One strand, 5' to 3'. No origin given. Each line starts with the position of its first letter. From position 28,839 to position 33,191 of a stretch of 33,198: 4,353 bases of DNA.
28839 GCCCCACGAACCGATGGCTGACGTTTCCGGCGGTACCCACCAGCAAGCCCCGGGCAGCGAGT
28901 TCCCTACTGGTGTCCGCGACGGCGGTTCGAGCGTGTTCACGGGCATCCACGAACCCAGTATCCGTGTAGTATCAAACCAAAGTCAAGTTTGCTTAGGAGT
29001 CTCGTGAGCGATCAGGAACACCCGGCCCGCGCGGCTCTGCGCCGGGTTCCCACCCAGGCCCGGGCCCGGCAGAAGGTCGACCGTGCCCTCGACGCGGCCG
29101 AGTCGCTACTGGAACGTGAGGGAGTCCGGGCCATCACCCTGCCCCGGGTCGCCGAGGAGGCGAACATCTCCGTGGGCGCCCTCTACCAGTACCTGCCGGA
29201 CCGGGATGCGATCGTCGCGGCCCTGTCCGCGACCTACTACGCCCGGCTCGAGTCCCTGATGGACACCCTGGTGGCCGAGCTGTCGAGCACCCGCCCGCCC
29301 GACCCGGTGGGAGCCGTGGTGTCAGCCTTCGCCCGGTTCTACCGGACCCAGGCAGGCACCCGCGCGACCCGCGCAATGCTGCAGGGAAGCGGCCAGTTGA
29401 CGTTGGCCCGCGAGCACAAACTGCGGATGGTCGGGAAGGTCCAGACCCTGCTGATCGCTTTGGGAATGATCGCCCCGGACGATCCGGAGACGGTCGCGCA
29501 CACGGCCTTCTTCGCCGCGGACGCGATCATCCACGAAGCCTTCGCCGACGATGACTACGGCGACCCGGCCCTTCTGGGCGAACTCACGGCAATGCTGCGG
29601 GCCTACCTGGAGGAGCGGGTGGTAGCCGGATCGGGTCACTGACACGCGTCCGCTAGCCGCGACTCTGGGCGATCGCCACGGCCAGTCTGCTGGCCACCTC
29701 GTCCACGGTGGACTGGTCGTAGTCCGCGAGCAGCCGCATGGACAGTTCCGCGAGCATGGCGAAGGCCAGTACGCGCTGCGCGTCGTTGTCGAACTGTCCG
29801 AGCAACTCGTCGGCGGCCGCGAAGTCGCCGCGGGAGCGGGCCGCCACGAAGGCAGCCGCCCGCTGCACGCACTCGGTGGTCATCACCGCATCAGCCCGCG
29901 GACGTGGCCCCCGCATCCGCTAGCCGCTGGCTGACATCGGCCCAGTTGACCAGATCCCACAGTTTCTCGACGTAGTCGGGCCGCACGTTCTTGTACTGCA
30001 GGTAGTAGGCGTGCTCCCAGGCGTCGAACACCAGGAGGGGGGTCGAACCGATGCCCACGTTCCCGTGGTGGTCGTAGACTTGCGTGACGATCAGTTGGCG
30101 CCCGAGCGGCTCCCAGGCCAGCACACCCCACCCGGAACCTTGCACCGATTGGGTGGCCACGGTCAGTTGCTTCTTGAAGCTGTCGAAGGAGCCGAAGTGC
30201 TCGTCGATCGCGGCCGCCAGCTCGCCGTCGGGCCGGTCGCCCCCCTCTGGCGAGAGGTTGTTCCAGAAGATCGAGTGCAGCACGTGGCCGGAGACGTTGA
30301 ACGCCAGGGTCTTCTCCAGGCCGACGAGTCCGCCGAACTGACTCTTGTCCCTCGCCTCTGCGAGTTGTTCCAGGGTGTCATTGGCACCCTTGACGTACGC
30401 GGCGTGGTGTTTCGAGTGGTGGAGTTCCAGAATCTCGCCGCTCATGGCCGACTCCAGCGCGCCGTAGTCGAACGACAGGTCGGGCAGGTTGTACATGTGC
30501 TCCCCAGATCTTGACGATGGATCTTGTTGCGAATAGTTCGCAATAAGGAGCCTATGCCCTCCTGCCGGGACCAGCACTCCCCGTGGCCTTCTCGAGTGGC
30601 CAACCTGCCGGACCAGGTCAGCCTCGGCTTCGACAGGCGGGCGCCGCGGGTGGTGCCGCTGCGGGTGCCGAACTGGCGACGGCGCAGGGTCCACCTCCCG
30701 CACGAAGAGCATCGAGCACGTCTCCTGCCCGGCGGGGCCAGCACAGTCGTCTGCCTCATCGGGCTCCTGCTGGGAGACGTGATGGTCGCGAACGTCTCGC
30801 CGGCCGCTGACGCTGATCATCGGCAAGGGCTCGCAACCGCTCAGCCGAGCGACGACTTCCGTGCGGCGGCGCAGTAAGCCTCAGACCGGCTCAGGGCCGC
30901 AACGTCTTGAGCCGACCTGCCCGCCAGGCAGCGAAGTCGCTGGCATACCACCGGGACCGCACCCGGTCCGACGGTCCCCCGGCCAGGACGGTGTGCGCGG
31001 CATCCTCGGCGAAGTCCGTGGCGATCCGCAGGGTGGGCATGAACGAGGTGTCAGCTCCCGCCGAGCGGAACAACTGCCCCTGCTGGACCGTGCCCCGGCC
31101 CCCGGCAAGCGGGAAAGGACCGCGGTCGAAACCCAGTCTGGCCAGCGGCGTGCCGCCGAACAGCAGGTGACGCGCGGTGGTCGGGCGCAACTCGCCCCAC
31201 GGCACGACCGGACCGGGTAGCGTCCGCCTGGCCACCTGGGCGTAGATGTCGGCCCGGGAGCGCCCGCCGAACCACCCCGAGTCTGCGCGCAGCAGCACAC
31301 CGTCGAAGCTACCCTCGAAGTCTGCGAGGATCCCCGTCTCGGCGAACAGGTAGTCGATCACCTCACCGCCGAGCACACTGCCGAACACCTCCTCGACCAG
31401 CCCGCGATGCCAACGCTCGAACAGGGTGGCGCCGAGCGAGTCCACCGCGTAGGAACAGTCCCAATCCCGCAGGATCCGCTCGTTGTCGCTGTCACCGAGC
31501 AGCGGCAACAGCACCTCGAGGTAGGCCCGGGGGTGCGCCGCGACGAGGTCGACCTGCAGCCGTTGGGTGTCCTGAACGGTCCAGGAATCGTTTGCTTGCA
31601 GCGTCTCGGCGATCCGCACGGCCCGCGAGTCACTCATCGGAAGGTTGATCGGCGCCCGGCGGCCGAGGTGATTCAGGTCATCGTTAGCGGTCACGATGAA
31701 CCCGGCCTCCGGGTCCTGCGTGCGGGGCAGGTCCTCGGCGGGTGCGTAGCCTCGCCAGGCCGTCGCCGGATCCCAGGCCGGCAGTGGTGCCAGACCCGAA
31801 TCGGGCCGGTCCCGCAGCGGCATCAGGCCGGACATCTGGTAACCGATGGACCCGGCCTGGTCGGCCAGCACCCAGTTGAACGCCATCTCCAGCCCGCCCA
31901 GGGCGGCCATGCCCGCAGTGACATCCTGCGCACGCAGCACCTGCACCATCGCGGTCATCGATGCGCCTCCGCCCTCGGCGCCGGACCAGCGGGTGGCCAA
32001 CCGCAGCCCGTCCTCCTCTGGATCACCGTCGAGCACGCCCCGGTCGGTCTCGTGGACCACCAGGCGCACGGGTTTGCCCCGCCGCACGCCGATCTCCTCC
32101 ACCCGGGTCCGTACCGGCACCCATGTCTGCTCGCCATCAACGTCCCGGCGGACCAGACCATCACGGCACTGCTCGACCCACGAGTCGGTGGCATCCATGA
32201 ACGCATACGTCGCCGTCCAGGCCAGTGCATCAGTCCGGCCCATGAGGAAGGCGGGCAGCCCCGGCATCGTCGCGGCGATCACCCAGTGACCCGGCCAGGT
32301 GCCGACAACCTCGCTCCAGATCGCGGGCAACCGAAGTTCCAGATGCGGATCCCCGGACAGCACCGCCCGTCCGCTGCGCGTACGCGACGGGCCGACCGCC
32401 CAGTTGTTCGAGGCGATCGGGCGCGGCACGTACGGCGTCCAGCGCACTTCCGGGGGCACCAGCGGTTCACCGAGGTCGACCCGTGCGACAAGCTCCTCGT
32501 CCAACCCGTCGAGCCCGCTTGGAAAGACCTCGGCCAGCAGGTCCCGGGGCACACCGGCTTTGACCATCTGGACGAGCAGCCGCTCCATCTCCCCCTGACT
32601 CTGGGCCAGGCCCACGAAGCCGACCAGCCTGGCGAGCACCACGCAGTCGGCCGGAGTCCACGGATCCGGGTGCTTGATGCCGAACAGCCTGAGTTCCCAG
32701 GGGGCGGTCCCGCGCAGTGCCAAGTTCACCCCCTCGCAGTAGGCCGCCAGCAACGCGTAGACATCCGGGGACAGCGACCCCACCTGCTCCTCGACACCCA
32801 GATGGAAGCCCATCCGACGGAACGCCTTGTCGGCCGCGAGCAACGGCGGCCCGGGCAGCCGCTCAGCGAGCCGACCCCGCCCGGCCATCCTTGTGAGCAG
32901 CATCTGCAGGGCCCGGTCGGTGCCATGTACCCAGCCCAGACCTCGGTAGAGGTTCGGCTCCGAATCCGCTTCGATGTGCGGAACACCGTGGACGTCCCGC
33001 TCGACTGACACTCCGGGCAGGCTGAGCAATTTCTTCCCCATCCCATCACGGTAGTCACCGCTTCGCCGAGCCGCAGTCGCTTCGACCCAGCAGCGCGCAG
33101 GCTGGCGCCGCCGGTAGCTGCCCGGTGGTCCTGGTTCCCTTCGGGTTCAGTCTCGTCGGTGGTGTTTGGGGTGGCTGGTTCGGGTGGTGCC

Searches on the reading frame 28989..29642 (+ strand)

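Call 8: search_protein_families(library=pfam, proteins=[window:28989-29642:+], max_evalue=0.001)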
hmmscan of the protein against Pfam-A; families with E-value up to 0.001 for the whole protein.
window:28989-29642:+ (217 aa): 3 families
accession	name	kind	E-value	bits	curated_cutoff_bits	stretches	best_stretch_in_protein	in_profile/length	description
PF17918.6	TetR_C_15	-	5.4e-12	46.8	26.8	1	107-207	6-108/108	Tetracyclin repressor-like, C-terminal domain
PF00440.29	TetR_N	-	4.6e-10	39.6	24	1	34-79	2-47/47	Bacterial regulatory proteins, tetR family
PF17928.6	TetR_C_22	-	0.00036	21.3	26.4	1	104-210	4-112/113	Tetracyclin repressor-like, C-terminal domain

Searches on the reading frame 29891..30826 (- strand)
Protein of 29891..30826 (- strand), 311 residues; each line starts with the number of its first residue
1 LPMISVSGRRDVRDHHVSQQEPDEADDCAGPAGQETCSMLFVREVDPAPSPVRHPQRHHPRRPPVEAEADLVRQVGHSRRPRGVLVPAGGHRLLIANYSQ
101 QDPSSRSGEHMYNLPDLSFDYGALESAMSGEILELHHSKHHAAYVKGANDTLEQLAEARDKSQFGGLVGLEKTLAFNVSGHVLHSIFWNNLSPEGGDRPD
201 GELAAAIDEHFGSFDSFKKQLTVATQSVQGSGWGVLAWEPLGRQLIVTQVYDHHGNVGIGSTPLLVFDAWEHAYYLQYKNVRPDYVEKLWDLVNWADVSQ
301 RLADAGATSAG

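Call 8: search_protein_families(library=pfam, proteins=[window:29891-30826:-], max_evalue=0.001)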
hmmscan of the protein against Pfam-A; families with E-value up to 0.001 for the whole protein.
window:29891-30826:- (311 aa): 2 families
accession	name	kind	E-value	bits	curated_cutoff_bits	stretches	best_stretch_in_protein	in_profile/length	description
PF02777.23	Sod_Fe_C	-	8e-35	119.4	20.9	1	199-301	1-102/102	Iron/manganese superoxide dismutases, C-terminal domain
PF00081.27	Sod_Fe_N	-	2e-26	92.7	27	1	112-192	2-82/82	Iron/manganese superoxide dismutases, alpha-hairpin domain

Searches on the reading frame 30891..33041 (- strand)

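Call 8: search_protein_families(library=pfam, proteins=[window:30891-33041:-], max_evalue=0.001)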
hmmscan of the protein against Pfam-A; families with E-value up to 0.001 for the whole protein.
window:30891-33041:- (716 aa): 1 family
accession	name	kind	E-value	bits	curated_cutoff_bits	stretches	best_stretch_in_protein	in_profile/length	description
PF01804.23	Penicil_amidase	-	8e-144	481.7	21.3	1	11-714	2-666/675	Penicillin amidase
